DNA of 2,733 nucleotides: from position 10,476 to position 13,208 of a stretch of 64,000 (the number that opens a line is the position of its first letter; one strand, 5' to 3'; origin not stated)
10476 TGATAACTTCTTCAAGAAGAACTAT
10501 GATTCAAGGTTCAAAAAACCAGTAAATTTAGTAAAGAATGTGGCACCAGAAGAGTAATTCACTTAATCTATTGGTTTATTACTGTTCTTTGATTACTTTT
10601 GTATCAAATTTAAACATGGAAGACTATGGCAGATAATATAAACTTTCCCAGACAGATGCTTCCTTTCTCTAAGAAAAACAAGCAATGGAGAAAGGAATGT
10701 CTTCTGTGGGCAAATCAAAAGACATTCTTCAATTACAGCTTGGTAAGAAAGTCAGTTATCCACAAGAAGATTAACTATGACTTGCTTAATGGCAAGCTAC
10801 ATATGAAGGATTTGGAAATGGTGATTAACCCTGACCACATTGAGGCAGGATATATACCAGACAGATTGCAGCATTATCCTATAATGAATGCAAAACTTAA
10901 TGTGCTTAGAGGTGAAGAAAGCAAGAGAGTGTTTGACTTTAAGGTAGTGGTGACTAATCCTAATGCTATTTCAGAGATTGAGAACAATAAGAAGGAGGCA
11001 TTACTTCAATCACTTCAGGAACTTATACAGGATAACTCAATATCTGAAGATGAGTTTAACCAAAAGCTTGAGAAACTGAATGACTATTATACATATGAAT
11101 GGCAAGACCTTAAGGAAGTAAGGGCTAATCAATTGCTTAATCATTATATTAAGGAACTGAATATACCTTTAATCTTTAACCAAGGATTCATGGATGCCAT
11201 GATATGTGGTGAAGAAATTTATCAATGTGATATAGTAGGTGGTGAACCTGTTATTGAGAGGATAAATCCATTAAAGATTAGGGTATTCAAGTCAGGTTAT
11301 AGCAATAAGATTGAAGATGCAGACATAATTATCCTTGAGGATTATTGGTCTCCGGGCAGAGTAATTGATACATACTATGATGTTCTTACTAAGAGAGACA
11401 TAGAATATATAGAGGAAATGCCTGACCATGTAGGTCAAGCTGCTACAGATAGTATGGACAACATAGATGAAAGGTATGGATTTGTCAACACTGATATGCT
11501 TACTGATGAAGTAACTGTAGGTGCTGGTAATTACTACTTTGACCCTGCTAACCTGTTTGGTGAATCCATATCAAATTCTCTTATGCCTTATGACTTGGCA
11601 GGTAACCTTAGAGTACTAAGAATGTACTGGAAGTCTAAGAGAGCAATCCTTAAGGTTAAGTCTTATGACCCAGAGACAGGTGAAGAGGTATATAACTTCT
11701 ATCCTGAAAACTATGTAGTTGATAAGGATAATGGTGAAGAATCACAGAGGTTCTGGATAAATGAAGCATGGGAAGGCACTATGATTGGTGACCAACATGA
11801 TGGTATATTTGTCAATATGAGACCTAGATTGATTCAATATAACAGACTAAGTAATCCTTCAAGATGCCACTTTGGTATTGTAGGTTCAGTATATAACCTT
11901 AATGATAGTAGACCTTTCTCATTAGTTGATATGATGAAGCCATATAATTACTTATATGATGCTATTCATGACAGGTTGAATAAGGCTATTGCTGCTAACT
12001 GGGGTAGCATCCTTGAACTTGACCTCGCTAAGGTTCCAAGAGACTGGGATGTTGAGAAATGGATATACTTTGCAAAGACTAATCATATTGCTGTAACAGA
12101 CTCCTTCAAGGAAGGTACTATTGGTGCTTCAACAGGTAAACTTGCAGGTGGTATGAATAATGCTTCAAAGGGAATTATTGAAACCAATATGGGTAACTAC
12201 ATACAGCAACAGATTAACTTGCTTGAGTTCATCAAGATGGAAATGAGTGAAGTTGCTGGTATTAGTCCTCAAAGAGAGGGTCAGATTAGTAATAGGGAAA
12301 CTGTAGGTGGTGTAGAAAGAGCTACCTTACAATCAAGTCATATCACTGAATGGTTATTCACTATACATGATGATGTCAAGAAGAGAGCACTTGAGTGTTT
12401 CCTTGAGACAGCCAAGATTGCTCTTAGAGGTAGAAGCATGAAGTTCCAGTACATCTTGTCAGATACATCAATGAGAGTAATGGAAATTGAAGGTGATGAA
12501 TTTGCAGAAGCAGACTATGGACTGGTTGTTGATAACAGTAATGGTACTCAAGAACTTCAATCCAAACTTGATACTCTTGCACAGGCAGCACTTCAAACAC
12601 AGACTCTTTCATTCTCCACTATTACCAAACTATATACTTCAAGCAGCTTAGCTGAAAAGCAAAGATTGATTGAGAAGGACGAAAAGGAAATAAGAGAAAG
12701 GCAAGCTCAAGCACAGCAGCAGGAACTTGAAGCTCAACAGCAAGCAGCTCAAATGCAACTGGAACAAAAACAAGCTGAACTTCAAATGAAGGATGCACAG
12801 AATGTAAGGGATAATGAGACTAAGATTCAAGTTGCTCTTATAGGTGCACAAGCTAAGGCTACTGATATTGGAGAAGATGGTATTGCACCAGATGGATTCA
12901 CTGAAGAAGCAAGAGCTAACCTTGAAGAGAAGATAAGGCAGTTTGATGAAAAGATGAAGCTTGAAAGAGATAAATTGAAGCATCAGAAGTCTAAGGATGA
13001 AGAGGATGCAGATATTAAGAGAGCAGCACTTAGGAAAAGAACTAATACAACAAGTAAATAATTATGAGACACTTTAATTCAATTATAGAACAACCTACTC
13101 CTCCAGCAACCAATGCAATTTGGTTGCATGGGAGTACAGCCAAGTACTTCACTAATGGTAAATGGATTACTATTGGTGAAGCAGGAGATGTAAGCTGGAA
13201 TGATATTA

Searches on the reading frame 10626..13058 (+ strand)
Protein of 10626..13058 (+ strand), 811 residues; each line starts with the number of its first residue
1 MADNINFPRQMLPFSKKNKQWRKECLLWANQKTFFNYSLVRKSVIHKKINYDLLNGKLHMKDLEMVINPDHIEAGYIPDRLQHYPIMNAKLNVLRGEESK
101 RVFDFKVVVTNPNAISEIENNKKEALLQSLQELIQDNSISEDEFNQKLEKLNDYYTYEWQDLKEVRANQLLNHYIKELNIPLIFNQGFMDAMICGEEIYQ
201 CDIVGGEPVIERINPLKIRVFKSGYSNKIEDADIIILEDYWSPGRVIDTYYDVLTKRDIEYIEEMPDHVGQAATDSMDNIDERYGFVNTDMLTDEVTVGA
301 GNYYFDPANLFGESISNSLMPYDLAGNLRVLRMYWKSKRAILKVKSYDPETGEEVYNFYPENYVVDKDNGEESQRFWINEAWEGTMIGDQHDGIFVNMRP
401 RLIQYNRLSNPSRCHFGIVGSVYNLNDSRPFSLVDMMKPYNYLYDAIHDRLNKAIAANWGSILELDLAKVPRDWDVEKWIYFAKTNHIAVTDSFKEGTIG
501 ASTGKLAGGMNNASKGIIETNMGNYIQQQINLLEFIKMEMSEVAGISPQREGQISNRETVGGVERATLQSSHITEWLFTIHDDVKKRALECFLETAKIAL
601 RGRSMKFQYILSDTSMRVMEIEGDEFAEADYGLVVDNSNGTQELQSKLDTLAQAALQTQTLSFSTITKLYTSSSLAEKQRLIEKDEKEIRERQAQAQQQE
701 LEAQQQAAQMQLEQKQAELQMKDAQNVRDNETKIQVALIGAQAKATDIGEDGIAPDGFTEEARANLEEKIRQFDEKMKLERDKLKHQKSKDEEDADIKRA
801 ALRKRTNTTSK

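Call 64: search_protein_families(library=pfam, proteins=[window:10626-13058:+], max_evalue=0.001)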
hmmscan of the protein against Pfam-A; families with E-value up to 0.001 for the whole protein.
window:10626-13058:+ (811 aa): 1 family
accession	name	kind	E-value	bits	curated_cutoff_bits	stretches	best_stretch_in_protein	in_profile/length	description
PF16510.12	P22_portal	-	6.3e-05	22.1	26.1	1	513-721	358-593/594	Phage P22-like portal protein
